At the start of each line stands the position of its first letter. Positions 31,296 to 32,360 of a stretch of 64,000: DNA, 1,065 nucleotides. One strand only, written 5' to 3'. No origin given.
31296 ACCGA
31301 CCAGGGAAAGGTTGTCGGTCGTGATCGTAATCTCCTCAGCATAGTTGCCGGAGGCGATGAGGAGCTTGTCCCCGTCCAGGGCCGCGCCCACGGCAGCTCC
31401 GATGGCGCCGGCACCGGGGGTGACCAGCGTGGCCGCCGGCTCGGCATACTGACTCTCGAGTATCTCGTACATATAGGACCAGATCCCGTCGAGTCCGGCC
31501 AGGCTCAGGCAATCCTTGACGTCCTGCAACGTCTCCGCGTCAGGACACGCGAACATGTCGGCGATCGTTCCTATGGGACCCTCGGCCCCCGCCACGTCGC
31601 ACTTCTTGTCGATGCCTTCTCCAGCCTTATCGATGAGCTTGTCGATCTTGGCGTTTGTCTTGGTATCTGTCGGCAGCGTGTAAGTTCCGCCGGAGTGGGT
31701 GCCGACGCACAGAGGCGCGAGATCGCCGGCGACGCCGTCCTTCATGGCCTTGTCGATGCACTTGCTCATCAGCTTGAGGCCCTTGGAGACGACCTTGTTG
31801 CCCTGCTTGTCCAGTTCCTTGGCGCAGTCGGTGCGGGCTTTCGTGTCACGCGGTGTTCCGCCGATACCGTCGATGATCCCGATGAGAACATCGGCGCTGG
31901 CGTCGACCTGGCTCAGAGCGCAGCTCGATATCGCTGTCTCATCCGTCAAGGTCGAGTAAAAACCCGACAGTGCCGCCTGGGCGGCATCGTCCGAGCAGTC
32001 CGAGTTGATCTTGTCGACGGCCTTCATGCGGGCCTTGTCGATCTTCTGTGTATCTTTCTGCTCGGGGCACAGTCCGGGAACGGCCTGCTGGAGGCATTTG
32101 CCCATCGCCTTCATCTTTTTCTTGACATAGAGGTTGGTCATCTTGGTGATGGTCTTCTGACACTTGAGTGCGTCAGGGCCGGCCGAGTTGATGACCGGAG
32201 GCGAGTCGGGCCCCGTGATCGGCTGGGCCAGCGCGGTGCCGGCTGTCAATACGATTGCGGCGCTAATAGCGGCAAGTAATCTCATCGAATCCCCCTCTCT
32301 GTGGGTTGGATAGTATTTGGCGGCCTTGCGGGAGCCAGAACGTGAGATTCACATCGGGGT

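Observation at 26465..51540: One Lys-rich, disulfide-framed helical module is reused in at least seven secreted proteins with unrelated catalytic parts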

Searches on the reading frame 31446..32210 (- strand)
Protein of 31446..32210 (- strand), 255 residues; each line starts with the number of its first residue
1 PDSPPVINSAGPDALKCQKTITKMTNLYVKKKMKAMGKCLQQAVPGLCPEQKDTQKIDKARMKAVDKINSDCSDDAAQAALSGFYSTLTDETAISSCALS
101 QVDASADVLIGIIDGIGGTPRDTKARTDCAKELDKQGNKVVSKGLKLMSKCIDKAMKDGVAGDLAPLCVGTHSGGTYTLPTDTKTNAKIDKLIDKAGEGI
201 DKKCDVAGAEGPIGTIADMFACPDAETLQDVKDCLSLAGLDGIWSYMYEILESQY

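Call 39: search_solved_structures(query=A7, max_evalue=10, show_alignments=2)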
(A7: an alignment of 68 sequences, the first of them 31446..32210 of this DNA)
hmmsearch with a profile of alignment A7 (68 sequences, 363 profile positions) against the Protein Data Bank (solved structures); distinct sequences matched with E-value up to 10: 1.
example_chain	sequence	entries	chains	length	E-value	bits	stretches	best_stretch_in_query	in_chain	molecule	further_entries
4o5j_A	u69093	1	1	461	0.0076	18.3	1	207-303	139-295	Uncharacterized protein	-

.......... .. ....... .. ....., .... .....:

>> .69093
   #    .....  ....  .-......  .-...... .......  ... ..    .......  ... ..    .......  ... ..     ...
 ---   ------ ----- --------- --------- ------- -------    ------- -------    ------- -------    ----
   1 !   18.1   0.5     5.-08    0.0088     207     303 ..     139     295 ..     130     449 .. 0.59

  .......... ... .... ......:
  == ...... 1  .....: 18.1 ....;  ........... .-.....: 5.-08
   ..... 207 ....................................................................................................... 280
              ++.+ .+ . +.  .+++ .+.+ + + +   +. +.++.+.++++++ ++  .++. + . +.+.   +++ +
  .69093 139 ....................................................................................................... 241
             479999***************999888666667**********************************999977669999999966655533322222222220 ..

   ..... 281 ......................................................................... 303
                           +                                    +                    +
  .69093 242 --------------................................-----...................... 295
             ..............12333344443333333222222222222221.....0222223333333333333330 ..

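Call 43: find_related_loci(query=A8, collection=genome_contigs, flank=8000)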
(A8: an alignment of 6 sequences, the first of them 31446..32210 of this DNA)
Query A8 (255 aa) in genome_contigs; peptide patterns used: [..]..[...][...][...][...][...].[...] (x = any residue, [..] = any of these).
62 stretches matched a pattern; 2 encode a relative of the query (tblastn E <= 1e-3); 2 distinct loci.
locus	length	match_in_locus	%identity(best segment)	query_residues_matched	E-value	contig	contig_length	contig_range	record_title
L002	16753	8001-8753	43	3-247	1e-54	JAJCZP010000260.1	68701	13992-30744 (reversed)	MAG: Deltaproteobacteria bacterium isolate OFTM125 OFTM125_259, whole genome shotgun sequence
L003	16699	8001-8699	34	17-255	2e-38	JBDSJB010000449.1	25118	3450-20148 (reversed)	MAG: Candidatus Binatia bacterium isolate cluster1_bin.312 k127_5781105, whole genome shotgun sequence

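Call 53: predict_structure(alignment_id=A7)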
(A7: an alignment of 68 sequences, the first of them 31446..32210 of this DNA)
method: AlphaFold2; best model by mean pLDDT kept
length: 255 residues; sequences in the alignment: 68
mean_pLDDT: 90.8   pTM: 0.90
mean pLDDT of the five models: 90.8, 90.2, 90.1, 90.0, 88.2
residues with pLDDT >= 90: 194; 70-90: 40; 50-70: 19; < 50: 2
segments of 3 or more residues with pLDDT < 50: none
pLDDT, mean of each block of 10 residues (from residue 1): 80 97 98 95 82 97 98 97 93 98 96 79 83 96 98 97 95 87 97 96 75 69 90 84 91 94
secondary structure, 60 per line:
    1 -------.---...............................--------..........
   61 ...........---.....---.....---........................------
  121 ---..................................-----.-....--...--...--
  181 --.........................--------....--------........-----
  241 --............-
elements in order: H12-42 H51-71 H75-79 H83-87 H91-114 H124-157 H165-168 E171-173 E176-178 H183-207 H216-219 H228-235 H243-254

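Call 55: fold_search(model_id=the predicted structure, library=pdb)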
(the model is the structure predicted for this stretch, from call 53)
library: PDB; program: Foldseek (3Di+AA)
matches with E <= 10: 296; with E <= 0.001: 0
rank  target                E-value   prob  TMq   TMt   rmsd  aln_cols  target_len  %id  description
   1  7cbc_A                1.1e-01  0.25  0.22  0.18  24.7       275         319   10  Crystal structure of a de novo designed switch protein caging a hemagglutinin binder (released 2020-12-23)
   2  4q25_A                1.2e-01  0.20  0.18  0.20  12.2       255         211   12  Crystal structure of PhoU from Pseudomonas aeruginosa (released 2015-02-18)
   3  9mri_D                1.7e-01  0.11  0.16  0.16  15.7       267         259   14  X-ray crystal structure of Streptomyces cacaoi PolF bound to Zn(II) (released 2025-10-22)
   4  7xgf_A                1.9e-01  0.15  0.15  0.23  20.8       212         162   16  Crystal structure of BCL-xL in complex with computationally designed inhibitor protein (released 2022-07-20)
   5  7cbc_B                2.0e-01  0.08  0.14  0.11  25.0       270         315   10  Crystal structure of a de novo designed switch protein caging a hemagglutinin binder (released 2020-12-23)
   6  2jsw_MODEL_1_A        2.1e-01  0.28  0.23  0.30  19.7       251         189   11  Solution Structure of the R13 Domain of Talin (released 2008-01-29)
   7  8hbv_A                2.5e-01  0.12  0.19  0.18  16.9       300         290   10  Structure of human UCP1 in the nucleotide-free state (released 2023-06-21)
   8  9pj2_E                2.9e-01  0.08  0.16  0.16  16.4       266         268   14  Crystal structure of non-haem diiron azetidine synthase from Streptomyces cacaoi var. asoensis complexed with iron, L- (released 2025-12-24)
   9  7xgg_A                3.0e-01  0.15  0.15  0.22  21.1       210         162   14  Crystal structure of BCL-xL in complex with computationally designed inhibitor protein (released 2022-07-20)
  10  4q25_B                3.2e-01  0.10  0.17  0.18  12.0       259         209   11  Crystal structure of PhoU from Pseudomonas aeruginosa (released 2015-02-18)
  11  8zte_A                3.7e-01  0.28  0.30  0.23   9.9       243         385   10  AtALMT9 with LMNG and sterol mimic CHS (sterol1 class) (released 2025-03-12)
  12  7xge_A                3.9e-01  0.23  0.21  0.28  14.1       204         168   12  Crystal structure of MCL-1 in complex with computationally designed inhibitor protein (released 2022-07-20)
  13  2qcx_B                4.6e-01  0.21  0.23  0.25  11.0       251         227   10  Crystal structure of Bacillus subtilis TenA Y112F mutant complexed with formyl aminomethyl pyrimidine (released 2007-10-23)
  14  9prr_F                4.6e-01  0.08  0.16  0.15  16.6       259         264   14  X-ray crystal structure of Streptomyces cacaoi PolF in complex with iron and L-isoleucine (released 2025-10-15)
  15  7xge_C                4.8e-01  0.11  0.16  0.22  22.3       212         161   15  Crystal structure of MCL-1 in complex with computationally designed inhibitor protein (released 2022-07-20)
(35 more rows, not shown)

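Call 59: find_homologous_proteins(query=A7, max_evalue=0.00001)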
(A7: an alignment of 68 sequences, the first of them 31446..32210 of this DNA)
Query A7 (68 sequences) (255 aa, profile of the alignment): 80 proteins with E <= 0.00001 among 8000 candidates.
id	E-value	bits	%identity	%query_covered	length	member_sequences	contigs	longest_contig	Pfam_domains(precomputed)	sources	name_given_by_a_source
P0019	3.1e-67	245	44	100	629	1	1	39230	PF13229.13,PF05048.20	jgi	jgi:parallel beta-helix repeat protein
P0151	3.4e-62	228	100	100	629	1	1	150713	PF13229.13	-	-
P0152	1.3e-55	207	38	10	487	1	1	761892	-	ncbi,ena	-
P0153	2.1e-55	206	41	15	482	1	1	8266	PF15780.12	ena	-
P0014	3.7e-55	205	-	-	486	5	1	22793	-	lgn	-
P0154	1.2e-54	204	29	31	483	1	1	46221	-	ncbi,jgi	jgi:hypothetical protein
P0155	8.2e-54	201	23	79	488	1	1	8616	-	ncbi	-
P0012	2.3e-53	199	30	34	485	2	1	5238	PF15780.12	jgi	jgi:hypothetical protein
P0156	3.2e-53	199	21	53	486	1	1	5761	-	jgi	jgi:hypothetical protein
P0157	5.2e-53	198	27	10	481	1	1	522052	PF15780.12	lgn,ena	-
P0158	1.1e-52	197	33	15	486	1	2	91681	PF15780.12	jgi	jgi:hypothetical protein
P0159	1.1e-52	197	28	11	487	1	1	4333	PF15780.12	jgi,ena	-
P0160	2.2e-52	196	31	15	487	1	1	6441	PF15780.12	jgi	jgi:hypothetical protein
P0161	3.6e-52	195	24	53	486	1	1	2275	-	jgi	jgi:hypothetical protein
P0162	4.0e-52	195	25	25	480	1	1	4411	PF15780.12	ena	-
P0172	5.5e-51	192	-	-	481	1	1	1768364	-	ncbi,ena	-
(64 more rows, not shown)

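Call 61: fold_search(model_id=the predicted structure, library=viral)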
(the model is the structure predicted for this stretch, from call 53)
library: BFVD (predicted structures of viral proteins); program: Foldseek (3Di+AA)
matches with E <= 10: 231; with E <= 0.001: 0
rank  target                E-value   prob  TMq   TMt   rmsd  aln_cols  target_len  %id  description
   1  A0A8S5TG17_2          1.9e-01  0.12  0.17  0.05  19.8       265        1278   10  Tail tape measure [Myoviridae sp. ctIty1]
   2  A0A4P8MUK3            2.4e-01  0.09  0.15  0.11  23.9       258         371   11  (no name in the UniProt tables at hand)
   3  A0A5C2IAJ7            2.8e-01  0.07  0.16  0.14  24.7       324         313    9  (no name in the UniProt tables at hand)
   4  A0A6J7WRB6            3.1e-01  0.05  0.14  0.06  21.1       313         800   12  COG5412 Phage-related protein [uncultured Caudovirales phage]
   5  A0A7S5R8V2            5.4e-01  0.08  0.15  0.09  19.6       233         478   10  (no name in the UniProt tables at hand)
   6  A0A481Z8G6            5.4e-01  0.07  0.19  0.18  19.7       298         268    9  Mitochondrial carrier-like protein [Pithovirus LCPAC302]
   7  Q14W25                5.7e-01  0.07  0.15  0.15  28.5       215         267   12  ORF81 [Ranid herpesvirus 2]
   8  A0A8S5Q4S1            5.7e-01  0.06  0.15  0.07  26.9       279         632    8  Minor capsid protein [Siphoviridae sp. ctLNL10]
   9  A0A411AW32            6.3e-01  0.05  0.15  0.14  22.2       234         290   13  Head morphogenesis protein [Pantoea phage vB_PagM_LIET2]
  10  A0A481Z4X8            6.7e-01  0.11  0.22  0.21  14.3       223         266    9  Uncharacterized protein [Pithovirus LCPAC103]
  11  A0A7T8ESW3            7.0e-01  0.06  0.14  0.11  19.6       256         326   14  (no name in the UniProt tables at hand)
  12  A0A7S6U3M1            7.4e-01  0.08  0.16  0.15  23.2       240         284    9  Minor head protein [Burkholderia phage Maja]
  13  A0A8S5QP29            7.4e-01  0.06  0.15  0.15  24.6       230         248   14  Uncharacterized protein [Siphoviridae sp. ctWhx86]
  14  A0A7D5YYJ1            8.6e-01  0.06  0.13  0.10  25.5       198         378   11  (no name in the UniProt tables at hand)
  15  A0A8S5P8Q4            9.5e-01  0.08  0.19  0.18  23.6       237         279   10  Minor capsid component [Myoviridae sp. ctEwD1]
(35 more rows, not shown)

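Call 62: find_encoding_contigs(protein=P0172, flank=10000, max_places=2)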
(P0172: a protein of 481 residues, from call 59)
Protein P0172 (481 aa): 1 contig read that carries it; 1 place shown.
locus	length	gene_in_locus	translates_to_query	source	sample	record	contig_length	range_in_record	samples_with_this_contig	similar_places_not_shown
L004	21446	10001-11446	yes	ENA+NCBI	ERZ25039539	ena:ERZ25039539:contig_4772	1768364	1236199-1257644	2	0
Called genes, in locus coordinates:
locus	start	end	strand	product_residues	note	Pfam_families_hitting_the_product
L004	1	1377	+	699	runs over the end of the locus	PF03030:H_PPase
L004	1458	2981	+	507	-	PF03109:ABC1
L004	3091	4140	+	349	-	PF01965:DJ-1_PfpI, PF00165:HTH_AraC, PF12833:HTH_18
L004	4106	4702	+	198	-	PF01965:DJ-1_PfpI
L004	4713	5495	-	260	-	PF17131:TP_0789-like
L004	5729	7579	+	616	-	PF05048:NosD (weak), PF13229:Beta_helix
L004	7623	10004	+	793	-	PF14522:Cytochrome_C7 (faint)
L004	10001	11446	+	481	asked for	-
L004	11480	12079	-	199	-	PF02581:TMP-TENI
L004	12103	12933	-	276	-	PF00977:His_biosynth (faint), PF05690:ThiG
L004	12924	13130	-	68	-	PF02597:ThiS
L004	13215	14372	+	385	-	PF01168:Ala_racemase_N, PF00842:Ala_racemase_C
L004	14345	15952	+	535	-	PF02142:MGS, PF01808:AICARFT_IMPCHas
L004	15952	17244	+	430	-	PF02844:GARS_N, PF01071:GARS_A, PF02222:ATP-grasp (weak), PF02786:CPSase_L_D2 (weak), PF02843:GARS_C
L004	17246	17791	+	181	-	PF00731:AIRC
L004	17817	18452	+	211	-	PF01300:Sua5_yciO_yrdC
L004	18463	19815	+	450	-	PF06245:DUF1015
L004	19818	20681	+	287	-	PF07724:AAA_2 (weak), PF07726:AAA_3 (faint), PF07728:AAA_5, PF13401:AAA_22 (weak), PF00004:AAA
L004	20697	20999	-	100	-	PF18902:DUF5658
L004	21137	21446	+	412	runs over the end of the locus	PF05762:VWA_CoxE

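Call 63: find_encoding_contigs(protein=P0152, flank=10000, max_places=2)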
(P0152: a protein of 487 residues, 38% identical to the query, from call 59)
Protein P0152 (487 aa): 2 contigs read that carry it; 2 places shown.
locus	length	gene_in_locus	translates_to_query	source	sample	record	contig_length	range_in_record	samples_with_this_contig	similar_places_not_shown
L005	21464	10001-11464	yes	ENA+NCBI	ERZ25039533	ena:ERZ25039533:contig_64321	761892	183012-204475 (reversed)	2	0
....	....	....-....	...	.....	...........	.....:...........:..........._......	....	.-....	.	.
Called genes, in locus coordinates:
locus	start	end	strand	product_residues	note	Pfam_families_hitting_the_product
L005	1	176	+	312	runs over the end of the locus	-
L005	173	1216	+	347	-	PF00685:Sulfotransfer_1, PF13469:Sulfotransfer_3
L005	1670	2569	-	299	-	PF03476:MOSC_N, PF03473:MOSC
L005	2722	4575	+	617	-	PF03283:PAE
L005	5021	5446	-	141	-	PF01850:PIN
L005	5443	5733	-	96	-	-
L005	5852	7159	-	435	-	PF02550:AcetylCoA_hydro, PF13336:AcetylCoA_hyd_C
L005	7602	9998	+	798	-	-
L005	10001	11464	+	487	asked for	-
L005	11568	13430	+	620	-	PF13229:Beta_helix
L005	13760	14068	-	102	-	-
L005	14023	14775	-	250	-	PF00296:Bac_luciferase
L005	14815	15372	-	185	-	PF02515:CoA_transf_3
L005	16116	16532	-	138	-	-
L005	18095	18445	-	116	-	-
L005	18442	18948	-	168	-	PF12973:Cupin_7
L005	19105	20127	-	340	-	PF08240:ADH_N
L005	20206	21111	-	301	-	PF00126:HTH_1, PF09339:HTH_IclR (faint), PF03466:LysR_substrate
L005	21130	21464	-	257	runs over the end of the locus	PF13328:HD_4, PF20680:DUF6817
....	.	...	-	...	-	?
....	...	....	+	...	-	-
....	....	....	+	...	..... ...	-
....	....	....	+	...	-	?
